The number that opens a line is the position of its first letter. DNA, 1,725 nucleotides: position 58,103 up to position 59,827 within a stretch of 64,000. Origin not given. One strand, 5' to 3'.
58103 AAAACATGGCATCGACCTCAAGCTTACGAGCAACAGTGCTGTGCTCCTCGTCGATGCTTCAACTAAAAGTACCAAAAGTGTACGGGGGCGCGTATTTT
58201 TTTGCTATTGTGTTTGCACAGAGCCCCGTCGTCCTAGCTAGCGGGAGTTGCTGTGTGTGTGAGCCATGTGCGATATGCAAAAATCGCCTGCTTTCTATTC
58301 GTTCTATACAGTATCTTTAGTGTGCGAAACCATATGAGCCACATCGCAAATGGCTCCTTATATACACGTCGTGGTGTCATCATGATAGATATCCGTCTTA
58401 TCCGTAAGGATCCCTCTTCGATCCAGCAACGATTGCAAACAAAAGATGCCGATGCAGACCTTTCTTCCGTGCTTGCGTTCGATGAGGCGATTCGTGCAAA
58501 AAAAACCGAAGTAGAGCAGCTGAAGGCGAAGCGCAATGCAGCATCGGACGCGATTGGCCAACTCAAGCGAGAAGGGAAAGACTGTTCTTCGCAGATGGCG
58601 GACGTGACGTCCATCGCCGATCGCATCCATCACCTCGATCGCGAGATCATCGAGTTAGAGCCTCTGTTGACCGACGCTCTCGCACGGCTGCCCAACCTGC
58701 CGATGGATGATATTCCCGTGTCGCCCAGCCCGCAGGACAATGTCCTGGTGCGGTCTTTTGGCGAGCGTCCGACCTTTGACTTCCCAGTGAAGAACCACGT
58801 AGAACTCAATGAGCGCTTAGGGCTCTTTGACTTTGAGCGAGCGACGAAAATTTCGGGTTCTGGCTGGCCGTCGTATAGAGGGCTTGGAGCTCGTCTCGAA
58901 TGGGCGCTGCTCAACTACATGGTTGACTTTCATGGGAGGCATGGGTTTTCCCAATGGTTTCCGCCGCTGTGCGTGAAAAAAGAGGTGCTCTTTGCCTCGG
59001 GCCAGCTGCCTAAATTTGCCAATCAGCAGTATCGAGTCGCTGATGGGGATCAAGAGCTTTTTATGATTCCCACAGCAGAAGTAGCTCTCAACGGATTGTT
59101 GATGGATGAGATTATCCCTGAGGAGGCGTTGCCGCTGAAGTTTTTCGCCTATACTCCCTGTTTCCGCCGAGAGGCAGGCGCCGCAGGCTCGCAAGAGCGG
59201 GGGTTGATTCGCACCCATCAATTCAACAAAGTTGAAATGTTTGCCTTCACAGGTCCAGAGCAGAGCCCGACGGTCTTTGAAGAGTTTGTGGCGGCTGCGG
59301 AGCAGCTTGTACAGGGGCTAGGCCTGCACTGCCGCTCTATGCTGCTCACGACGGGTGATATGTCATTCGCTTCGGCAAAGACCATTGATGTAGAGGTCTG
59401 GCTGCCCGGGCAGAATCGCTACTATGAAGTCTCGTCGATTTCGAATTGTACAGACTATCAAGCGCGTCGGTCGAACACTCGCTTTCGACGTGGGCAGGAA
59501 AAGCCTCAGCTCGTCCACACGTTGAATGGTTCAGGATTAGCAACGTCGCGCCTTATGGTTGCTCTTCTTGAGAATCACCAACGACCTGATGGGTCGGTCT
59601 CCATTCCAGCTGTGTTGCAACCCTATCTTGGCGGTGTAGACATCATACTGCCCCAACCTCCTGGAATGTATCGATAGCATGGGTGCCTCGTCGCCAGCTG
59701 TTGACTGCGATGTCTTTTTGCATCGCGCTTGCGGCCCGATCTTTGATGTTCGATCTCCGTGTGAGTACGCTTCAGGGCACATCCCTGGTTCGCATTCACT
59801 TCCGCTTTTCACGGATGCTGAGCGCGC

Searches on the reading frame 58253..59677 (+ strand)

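Call 9: search_protein_families(library=ncbifam, proteins=[window:58253-59677:+])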
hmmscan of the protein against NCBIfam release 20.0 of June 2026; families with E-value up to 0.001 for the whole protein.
window:58253-59677:+ (474 aa): 5 families
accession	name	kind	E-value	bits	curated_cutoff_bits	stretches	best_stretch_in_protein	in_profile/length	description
TIGR00414.1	serS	equivalog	4.8e-136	454.1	301.65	1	44-459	1-418/418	serine--tRNA ligase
TIGR00418.1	thrS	equivalog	2.6e-12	46.4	383.65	1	180-368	171-354/565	threonine--tRNA ligase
NF003211.1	PRK04173.1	equivalog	1.1e-08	34.4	312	1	314-406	205-300/454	glycine--tRNA ligase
NF002120.0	PRK00960.1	equivalog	5.6e-05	21.9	611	1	282-395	324-448/518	serine--tRNA ligase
NF006625.0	PRK09194.1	equivalog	0.00011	21.3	558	1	231-371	65-203/559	proline--tRNA ligase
